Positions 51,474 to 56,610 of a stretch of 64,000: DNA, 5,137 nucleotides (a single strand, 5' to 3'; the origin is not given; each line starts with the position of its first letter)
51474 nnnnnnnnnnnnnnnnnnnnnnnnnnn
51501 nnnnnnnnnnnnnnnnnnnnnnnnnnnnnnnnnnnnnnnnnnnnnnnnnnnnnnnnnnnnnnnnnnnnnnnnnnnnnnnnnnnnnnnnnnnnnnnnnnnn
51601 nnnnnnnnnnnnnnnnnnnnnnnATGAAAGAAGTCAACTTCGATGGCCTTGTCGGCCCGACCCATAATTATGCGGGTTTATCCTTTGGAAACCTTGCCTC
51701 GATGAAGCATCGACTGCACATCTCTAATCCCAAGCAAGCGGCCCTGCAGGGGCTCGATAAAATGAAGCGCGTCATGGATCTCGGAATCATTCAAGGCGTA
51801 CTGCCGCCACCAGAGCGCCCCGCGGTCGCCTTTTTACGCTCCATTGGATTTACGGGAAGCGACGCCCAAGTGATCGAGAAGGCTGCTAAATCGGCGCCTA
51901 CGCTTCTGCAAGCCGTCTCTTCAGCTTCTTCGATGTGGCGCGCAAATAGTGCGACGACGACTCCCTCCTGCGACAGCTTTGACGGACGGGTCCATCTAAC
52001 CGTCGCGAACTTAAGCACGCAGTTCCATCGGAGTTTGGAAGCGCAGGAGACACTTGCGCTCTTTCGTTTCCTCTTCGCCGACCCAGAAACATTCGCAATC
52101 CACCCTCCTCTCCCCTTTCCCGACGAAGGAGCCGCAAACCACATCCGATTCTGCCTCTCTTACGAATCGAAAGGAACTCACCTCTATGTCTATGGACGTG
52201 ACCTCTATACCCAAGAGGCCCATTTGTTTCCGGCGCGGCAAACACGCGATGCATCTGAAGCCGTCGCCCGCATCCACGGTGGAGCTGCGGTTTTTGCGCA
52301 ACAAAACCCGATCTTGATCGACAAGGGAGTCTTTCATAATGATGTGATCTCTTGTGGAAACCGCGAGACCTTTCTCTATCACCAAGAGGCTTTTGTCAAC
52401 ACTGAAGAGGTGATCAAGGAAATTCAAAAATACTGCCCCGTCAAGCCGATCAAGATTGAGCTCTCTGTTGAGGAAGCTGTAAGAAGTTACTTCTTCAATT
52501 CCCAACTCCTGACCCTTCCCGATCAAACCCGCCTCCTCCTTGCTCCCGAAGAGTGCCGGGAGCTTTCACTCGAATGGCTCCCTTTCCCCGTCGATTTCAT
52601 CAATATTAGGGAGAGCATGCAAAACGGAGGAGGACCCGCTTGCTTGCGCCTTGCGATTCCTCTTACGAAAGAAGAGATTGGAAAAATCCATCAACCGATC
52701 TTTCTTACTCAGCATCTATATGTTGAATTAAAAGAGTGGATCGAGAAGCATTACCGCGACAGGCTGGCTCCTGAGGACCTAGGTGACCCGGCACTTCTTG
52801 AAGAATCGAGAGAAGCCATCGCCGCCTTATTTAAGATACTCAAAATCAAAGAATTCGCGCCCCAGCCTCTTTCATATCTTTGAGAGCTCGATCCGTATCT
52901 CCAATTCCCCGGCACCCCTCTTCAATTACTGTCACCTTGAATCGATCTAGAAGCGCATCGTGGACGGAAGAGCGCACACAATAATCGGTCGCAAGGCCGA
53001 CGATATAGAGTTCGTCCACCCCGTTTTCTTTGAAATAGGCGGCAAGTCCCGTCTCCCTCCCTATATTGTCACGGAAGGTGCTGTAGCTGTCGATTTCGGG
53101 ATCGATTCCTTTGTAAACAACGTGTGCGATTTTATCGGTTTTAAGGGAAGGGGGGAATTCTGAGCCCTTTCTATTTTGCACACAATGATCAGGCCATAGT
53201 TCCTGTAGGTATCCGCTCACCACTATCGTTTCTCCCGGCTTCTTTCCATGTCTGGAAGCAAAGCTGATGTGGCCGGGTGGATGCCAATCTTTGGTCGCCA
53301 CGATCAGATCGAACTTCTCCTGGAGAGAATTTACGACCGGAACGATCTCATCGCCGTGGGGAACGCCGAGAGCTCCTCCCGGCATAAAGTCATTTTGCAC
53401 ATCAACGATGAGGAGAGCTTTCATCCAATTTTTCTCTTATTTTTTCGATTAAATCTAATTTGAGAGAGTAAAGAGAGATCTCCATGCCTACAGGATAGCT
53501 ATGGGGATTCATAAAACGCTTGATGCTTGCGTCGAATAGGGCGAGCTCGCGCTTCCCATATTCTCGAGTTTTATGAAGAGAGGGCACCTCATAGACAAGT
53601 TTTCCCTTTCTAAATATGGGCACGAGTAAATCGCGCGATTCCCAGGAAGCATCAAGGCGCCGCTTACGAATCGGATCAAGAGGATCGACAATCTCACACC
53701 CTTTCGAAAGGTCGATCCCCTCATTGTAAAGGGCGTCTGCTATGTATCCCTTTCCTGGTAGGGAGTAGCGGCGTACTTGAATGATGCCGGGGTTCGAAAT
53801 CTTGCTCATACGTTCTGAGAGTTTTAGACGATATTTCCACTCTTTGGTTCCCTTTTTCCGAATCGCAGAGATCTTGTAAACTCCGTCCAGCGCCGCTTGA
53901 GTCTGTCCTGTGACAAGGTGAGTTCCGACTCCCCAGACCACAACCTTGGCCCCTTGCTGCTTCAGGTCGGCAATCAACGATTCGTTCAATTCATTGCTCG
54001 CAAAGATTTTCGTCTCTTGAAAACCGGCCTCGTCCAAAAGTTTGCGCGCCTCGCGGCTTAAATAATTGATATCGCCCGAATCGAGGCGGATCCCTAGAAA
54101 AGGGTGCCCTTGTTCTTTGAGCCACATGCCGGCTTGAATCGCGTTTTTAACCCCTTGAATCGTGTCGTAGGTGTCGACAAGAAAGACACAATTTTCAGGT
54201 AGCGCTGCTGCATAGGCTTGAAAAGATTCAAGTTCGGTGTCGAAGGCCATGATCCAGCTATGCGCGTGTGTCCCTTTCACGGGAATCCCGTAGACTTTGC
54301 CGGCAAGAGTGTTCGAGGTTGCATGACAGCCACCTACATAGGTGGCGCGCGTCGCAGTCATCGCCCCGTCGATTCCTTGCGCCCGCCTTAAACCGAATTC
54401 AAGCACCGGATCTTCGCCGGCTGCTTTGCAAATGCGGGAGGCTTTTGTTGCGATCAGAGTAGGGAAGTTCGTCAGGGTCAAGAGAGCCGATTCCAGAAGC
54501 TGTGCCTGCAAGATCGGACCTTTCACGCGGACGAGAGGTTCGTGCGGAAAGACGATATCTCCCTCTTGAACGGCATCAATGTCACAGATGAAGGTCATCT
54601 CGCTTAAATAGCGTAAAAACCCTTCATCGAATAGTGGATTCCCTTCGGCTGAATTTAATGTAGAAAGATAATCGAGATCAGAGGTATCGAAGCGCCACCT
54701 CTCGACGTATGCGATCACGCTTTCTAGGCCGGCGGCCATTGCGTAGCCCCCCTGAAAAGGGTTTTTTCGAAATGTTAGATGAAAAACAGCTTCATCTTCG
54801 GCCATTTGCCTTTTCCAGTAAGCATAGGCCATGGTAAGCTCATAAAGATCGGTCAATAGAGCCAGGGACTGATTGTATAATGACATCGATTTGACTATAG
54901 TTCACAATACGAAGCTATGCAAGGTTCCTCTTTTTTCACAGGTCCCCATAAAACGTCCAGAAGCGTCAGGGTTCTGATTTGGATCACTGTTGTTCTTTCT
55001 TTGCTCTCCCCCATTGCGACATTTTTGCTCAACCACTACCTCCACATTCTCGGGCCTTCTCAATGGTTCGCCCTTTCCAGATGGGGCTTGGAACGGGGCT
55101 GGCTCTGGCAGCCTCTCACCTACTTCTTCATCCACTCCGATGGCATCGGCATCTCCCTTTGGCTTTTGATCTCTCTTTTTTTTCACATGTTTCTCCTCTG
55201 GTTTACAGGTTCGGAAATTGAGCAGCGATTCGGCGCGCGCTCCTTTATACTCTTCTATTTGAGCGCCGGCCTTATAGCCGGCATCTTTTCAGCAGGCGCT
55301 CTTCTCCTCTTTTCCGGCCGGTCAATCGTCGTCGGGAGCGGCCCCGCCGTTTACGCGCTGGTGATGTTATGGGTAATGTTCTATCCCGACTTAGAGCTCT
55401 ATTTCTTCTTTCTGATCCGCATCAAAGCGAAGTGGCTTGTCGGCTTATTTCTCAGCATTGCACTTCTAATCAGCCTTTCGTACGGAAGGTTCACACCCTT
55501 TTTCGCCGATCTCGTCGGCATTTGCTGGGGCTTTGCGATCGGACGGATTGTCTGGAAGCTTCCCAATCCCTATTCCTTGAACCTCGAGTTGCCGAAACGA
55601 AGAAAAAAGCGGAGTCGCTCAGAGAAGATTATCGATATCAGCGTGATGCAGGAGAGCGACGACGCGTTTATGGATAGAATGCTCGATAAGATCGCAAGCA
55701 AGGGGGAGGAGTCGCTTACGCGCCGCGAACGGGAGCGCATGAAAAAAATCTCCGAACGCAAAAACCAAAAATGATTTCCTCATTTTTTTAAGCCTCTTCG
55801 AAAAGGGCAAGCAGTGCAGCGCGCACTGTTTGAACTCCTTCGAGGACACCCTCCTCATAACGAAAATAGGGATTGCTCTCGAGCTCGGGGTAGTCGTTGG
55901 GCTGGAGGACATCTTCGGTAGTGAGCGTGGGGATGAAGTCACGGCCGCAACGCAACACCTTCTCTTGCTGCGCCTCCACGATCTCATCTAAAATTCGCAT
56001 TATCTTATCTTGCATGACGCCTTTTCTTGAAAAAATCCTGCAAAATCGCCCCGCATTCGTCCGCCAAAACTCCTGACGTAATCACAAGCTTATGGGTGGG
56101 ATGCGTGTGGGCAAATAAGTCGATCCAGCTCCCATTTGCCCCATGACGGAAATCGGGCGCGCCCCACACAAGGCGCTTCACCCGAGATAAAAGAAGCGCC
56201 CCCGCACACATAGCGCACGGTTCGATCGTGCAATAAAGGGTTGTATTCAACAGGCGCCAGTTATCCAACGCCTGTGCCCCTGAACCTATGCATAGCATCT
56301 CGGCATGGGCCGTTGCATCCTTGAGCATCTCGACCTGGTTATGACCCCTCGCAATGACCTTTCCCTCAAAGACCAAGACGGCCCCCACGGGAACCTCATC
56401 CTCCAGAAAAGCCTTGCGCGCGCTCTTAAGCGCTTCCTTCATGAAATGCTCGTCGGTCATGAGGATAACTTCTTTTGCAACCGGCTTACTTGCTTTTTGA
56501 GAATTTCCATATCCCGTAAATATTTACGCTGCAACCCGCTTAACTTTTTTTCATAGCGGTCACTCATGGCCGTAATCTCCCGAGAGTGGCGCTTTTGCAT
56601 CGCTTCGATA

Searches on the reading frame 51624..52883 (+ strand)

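Call 79: search_protein_families(library=pfam, proteins=[window:51624-52883:+], max_evalue=0.001)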
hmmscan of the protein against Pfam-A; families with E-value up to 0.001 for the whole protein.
window:51624-52883:+ (419 aa): 1 family
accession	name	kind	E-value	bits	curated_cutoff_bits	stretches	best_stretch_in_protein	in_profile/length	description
PF04996.17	AstB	-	6.8e-165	549.5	27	1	2-410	3-438/443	Succinylarginine dihydrolase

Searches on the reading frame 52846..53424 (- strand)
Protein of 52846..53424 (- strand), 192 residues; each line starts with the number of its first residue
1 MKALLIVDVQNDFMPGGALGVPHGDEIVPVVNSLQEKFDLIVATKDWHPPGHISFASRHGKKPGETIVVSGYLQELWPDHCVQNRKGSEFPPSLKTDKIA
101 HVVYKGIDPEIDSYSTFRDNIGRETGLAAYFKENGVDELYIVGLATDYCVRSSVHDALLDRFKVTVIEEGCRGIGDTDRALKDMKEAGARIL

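Call 79: search_protein_families(library=pfam, proteins=[window:52846-53424:-], max_evalue=0.001)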
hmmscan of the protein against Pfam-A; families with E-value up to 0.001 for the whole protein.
window:52846-53424:- (192 aa): 1 family
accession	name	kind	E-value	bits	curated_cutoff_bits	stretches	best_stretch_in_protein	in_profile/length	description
PF00857.26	Isochorismatase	-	4.8e-20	72.8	27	1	3-191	2-170/175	Isochorismatase domain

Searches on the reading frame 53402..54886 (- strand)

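Call 79: search_protein_families(library=pfam, proteins=[window:53402-54886:-], max_evalue=0.001)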
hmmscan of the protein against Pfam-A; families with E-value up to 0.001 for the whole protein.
window:53402-54886:- (494 aa): 3 families
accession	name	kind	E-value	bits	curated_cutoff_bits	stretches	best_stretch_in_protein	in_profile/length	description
PF17767.7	NAPRTase_N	-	1.8e-36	125.6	32.6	1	10-140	1-125/125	Nicotinate phosphoribosyltransferase (NAPRTase) N-terminal domain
PF17956.6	NAPRTase_C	-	1.2e-17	64.8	23.3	1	373-476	7-111/111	Nicotinate phosphoribosyltransferase C-terminal domain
PF04095.22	NAPRTase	-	6.6e-07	29.8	20.8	1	163-345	5-199/239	Nicotinate phosphoribosyltransferase (NAPRTase) family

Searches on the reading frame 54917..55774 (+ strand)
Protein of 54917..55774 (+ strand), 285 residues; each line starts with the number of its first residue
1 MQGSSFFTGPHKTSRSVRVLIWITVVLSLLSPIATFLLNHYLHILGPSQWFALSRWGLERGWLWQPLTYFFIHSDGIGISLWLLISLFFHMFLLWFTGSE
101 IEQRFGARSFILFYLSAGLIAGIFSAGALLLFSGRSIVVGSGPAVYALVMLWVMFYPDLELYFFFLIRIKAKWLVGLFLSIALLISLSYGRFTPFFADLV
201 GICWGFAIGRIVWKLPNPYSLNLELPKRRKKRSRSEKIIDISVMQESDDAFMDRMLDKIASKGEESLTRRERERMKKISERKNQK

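Call 79: search_protein_families(library=pfam, proteins=[window:54917-55774:+], max_evalue=0.001)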
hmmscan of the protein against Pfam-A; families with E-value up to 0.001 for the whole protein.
window:54917-55774:+ (285 aa): 2 families
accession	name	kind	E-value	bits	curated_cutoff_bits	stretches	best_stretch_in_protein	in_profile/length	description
PF01694.28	Rhomboid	-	3e-12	47.4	22.6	1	63-214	4-142/143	Rhomboid domain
PF20216.3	DUF6576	-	6.7e-07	29.8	27.3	1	252-280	18-46/47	Family of unknown function (DUF6576)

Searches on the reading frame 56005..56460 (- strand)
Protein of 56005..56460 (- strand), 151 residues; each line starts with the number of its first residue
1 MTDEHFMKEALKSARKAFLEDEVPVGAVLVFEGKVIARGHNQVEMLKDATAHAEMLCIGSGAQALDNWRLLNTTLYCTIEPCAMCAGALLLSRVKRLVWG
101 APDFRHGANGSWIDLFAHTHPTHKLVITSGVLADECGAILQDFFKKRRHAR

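Call 79: search_protein_families(library=pfam, proteins=[window:56005-56460:-], max_evalue=0.001)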
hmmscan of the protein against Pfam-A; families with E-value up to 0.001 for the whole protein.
window:56005-56460:- (151 aa): 4 families
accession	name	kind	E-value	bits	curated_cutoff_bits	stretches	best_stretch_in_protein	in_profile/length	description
PF14437.12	MafB19-deam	-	2.9e-33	115.2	27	1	2-148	2-142/142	MafB19-like deaminase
PF00383.29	dCMP_cyt_deam_1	-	2.5e-27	95.2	25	1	2-100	3-101/102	Cytidine and deoxycytidylate deaminase zinc-binding region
PF14439.12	Bd3614-deam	-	0.00021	21.7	38.5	1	27-89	13-74/113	Bd3614-like deaminase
PF18750.7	SNAD4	-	0.00078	19.9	27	0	41-89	20-71/130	Secreted Novel AID/APOBEC-like Deaminase 4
